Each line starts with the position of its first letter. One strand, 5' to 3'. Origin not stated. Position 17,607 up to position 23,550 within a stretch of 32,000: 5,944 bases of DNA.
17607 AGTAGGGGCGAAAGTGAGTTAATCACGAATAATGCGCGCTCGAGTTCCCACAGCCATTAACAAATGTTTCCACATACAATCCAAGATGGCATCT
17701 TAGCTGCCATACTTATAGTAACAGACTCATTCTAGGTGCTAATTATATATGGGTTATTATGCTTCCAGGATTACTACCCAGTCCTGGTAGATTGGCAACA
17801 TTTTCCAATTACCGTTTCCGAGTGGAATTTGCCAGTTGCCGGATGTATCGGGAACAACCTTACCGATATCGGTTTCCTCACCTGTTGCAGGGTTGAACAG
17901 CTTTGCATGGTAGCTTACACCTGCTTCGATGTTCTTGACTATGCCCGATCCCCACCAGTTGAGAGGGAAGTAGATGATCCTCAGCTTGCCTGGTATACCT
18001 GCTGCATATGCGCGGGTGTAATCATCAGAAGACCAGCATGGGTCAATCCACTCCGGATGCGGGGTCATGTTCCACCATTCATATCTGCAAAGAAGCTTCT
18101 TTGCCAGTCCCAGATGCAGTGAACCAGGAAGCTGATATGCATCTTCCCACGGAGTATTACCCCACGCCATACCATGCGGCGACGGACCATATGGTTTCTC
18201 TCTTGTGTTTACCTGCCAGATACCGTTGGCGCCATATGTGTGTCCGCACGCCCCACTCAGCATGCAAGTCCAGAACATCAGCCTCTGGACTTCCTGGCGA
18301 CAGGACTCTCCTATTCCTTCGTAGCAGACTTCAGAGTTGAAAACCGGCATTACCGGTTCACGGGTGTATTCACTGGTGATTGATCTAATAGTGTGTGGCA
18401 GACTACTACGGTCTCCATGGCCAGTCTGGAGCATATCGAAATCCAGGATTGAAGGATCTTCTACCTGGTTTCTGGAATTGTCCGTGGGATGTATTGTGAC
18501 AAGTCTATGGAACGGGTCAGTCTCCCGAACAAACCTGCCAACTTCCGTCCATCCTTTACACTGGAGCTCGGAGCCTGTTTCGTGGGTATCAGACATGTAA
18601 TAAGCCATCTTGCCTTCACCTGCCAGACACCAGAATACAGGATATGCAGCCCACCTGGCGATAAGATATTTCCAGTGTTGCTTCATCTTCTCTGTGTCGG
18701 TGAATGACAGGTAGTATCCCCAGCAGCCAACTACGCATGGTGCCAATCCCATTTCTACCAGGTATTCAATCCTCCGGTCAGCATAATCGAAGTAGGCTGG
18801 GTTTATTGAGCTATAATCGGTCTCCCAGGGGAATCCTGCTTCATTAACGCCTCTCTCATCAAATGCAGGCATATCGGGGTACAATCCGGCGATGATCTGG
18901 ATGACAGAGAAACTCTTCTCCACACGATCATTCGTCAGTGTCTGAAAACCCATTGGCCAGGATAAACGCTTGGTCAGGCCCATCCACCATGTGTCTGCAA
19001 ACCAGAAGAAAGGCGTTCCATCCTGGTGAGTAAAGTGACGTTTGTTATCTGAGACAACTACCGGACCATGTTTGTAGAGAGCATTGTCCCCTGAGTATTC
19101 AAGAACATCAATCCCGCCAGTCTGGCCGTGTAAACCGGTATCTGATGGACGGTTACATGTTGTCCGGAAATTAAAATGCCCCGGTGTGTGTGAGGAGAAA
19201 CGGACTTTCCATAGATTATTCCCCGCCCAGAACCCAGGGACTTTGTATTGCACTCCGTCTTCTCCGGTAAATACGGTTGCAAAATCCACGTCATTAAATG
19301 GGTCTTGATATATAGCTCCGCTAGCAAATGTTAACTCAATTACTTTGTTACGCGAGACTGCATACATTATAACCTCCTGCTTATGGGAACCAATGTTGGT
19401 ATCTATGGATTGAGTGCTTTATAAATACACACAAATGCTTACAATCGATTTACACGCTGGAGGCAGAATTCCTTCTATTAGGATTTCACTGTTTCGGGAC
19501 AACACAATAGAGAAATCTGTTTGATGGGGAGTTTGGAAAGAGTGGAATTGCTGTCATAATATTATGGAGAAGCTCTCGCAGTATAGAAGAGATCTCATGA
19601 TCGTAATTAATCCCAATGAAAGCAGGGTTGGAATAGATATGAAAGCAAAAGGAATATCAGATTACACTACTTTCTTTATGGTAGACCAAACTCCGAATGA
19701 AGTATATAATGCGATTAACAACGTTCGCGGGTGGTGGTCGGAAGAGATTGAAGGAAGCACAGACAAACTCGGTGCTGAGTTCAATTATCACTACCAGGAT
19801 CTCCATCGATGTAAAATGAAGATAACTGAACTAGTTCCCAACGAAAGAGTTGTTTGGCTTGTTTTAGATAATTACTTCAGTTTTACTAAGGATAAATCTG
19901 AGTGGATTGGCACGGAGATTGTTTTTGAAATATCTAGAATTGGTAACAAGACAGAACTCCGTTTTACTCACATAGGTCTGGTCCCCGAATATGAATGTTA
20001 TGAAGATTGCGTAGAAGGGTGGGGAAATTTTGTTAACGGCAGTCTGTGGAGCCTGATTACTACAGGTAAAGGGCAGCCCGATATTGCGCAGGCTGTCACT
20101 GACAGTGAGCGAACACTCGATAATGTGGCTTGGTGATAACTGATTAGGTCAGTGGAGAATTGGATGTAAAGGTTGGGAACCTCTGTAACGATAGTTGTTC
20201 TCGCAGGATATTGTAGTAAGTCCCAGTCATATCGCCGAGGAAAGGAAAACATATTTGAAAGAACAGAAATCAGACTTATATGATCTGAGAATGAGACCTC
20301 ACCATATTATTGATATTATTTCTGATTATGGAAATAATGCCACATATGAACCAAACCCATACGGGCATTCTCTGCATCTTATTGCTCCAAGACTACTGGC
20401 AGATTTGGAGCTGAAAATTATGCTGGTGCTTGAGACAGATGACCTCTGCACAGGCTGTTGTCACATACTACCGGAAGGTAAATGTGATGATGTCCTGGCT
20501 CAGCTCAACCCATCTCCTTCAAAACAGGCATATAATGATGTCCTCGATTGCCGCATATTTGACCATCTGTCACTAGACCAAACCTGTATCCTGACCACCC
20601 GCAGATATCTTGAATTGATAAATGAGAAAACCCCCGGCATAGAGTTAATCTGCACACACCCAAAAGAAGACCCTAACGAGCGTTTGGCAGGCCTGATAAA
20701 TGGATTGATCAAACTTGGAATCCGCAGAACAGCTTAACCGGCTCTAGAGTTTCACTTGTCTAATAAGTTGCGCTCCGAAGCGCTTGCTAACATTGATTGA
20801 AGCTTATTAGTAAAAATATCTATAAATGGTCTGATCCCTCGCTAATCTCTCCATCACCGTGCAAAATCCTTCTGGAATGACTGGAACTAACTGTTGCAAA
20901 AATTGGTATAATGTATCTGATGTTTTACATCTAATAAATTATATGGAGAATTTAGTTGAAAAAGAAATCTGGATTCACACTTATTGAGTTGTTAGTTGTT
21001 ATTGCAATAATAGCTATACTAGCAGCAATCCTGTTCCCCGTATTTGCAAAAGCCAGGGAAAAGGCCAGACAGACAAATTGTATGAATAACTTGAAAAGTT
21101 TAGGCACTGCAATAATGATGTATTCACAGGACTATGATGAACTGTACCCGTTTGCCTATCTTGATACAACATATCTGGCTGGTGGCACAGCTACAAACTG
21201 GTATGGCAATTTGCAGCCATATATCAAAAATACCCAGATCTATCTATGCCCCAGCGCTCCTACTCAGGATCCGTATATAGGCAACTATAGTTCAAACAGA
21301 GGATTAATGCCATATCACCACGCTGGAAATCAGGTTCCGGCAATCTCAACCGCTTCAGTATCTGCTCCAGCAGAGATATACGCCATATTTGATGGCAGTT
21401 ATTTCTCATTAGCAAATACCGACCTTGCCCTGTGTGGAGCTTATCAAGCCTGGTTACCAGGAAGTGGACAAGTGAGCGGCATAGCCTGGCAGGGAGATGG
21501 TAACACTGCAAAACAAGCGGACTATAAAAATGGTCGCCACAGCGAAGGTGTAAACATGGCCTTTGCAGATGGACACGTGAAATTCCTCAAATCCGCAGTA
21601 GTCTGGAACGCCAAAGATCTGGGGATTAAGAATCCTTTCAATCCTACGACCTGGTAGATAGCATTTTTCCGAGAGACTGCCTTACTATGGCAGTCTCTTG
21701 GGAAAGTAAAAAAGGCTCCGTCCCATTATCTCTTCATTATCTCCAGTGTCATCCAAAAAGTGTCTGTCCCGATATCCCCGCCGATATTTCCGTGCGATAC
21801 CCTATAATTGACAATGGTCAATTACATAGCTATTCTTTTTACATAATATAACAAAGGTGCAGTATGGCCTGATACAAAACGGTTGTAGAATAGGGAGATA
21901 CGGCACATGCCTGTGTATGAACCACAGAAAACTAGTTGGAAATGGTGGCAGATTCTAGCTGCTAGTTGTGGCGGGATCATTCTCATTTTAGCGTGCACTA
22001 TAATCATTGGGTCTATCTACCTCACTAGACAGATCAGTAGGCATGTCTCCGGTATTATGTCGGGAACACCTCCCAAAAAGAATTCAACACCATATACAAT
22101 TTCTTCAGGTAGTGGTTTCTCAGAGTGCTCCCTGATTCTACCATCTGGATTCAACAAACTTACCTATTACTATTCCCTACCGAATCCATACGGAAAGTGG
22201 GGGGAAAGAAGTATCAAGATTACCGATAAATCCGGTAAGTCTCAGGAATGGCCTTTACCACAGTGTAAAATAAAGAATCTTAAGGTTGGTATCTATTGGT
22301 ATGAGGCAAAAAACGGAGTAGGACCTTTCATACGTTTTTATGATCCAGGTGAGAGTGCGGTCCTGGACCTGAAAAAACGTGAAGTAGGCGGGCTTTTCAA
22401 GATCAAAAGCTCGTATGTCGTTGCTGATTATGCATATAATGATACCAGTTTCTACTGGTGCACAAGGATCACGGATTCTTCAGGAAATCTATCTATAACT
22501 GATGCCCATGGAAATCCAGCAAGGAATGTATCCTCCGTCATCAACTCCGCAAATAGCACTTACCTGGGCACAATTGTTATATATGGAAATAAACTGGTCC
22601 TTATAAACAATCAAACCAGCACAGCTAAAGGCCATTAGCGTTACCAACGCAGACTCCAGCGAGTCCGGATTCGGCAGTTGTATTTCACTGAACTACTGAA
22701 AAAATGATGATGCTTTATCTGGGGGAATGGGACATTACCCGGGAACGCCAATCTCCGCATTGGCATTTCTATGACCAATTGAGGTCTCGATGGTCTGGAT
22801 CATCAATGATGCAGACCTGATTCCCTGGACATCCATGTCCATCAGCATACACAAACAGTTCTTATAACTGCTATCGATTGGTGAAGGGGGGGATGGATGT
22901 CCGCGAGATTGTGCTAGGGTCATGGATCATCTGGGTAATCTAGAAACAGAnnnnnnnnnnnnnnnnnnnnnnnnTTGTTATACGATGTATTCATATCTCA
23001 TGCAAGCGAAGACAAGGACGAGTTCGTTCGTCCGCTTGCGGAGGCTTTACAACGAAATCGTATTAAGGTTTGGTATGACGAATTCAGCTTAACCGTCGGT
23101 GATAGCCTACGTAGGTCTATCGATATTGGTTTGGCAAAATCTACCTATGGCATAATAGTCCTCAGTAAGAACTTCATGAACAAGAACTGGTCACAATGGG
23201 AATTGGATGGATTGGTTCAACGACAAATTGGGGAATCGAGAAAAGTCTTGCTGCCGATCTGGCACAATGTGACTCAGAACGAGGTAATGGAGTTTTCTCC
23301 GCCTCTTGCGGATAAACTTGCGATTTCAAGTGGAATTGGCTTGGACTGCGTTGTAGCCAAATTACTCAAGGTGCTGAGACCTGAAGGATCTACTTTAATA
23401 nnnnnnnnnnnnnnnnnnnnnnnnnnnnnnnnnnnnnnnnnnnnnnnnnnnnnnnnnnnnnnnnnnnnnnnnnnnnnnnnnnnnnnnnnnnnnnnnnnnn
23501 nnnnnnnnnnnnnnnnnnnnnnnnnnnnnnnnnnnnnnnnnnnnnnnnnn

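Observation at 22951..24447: TIR domain fused to a ~350-aa domain I cannot place: candidate NAD-consuming defence/abortive-infection protein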

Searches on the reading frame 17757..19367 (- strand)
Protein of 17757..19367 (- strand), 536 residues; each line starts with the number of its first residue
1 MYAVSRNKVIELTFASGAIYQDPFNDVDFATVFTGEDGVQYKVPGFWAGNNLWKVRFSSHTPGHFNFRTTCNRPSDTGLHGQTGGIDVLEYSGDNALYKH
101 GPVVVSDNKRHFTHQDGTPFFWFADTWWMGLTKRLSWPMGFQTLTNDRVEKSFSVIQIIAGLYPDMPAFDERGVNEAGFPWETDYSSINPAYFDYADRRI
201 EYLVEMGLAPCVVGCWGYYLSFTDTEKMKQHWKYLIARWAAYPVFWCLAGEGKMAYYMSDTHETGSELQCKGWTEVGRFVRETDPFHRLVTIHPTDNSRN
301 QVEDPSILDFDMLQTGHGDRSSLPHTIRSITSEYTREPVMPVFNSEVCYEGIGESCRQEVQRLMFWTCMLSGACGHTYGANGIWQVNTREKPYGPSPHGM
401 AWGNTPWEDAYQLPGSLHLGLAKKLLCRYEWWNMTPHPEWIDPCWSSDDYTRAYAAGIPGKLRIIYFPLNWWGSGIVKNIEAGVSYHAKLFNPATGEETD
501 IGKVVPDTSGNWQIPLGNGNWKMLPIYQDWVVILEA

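Call 33: search_protein_families(library=pfam, proteins=[window:17757-19367:-], max_evalue=0.01)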
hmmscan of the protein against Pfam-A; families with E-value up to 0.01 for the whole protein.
window:17757-19367:- (536 aa): 2 families
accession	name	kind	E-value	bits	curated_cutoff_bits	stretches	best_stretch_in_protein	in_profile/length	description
PF13204.13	Apiosidase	-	6e-69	233.5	26.5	1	106-433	1-320/320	Apiosidase-like, catalytic domain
PF16586.11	DUF5060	-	3.2e-16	59.8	27.2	1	7-72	5-70/70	Domain of unknown function (DUF5060)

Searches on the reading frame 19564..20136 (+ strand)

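Call 33: search_protein_families(library=pfam, proteins=[window:19564-20136:+], max_evalue=0.01)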
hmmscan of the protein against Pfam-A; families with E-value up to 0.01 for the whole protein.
window:19564-20136:+ (190 aa): 1 family
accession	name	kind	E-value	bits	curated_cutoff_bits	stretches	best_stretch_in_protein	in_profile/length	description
PF08327.17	AHSA1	-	4.6e-07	30.5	22.1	1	43-157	3-117/125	Activator of Hsp90 ATPase homolog 1-like protein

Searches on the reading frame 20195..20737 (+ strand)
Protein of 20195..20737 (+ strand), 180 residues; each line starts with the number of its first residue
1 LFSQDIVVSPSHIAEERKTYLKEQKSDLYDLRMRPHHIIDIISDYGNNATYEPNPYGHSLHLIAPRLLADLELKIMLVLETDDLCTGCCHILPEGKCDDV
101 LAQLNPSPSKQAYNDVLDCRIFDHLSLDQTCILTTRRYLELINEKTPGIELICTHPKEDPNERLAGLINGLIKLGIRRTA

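Call 33: search_protein_families(library=pfam, proteins=[window:20195-20737:+], max_evalue=0.01)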
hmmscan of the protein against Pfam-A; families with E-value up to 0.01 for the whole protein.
window:20195-20737:+ (180 aa): 1 family
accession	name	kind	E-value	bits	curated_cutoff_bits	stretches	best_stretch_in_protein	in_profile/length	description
PF06935.16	DUF1284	-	0.0035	18.1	25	1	63-153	13-93/102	Protein of unknown function (DUF1284)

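Call 83: search_protein_families(library=ncbifam, proteins=[window:20195-20737:+], max_evalue=0.01)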
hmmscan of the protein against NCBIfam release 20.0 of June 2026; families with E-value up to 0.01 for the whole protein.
window:20195-20737:+ (180 aa): 0 families

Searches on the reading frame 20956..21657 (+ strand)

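Call 33: search_protein_families(library=pfam, proteins=[window:20956-21657:+], max_evalue=0.01)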
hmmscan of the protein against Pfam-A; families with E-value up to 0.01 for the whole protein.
window:20956-21657:+ (233 aa): 2 families
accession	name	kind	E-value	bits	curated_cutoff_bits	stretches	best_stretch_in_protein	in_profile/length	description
PF07596.16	SBP_bac_10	-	3e-16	60.7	23.3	2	32-95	2-65/268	Protein of unknown function (DUF1559)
PF07963.17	N_methyl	-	2.6e-10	39.9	21.2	1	1-27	1-27/27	Prokaryotic N-terminal methylation motif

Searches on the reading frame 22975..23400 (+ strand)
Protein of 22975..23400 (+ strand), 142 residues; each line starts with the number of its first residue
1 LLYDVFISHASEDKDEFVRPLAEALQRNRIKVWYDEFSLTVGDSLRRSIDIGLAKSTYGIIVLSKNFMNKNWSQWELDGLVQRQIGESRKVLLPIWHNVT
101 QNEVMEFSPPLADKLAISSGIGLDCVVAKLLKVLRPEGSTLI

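Call 57: search_solved_structures(query=window:22975-23400:+, max_evalue=1e-20, show_alignments=3)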
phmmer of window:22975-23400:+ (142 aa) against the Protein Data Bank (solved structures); distinct sequences matched with E-value up to 1e-20: 7.
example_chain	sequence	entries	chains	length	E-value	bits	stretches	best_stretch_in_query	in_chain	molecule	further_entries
7uxr_A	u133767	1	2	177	2.4e-46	160.4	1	3-130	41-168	TIR domain protein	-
7uwg_A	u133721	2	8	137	6.4e-46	159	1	3-122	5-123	Molecular chaperone Tir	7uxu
8g83_A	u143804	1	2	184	1.5e-45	157.9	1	3-122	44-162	NAD(+) hydrolase AbTIR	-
3h16_A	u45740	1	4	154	5.3e-39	136.6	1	3-135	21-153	TIR protein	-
4lzp_B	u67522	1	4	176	9.4e-37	129.4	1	3-124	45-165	Putative uncharacterized protein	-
4c7m_A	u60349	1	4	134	2.9e-36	127.8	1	4-124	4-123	Toll/interleukin-1 receptor domain-containing protein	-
4lqc_A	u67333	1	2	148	8.5e-36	126.3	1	3-129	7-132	TcpB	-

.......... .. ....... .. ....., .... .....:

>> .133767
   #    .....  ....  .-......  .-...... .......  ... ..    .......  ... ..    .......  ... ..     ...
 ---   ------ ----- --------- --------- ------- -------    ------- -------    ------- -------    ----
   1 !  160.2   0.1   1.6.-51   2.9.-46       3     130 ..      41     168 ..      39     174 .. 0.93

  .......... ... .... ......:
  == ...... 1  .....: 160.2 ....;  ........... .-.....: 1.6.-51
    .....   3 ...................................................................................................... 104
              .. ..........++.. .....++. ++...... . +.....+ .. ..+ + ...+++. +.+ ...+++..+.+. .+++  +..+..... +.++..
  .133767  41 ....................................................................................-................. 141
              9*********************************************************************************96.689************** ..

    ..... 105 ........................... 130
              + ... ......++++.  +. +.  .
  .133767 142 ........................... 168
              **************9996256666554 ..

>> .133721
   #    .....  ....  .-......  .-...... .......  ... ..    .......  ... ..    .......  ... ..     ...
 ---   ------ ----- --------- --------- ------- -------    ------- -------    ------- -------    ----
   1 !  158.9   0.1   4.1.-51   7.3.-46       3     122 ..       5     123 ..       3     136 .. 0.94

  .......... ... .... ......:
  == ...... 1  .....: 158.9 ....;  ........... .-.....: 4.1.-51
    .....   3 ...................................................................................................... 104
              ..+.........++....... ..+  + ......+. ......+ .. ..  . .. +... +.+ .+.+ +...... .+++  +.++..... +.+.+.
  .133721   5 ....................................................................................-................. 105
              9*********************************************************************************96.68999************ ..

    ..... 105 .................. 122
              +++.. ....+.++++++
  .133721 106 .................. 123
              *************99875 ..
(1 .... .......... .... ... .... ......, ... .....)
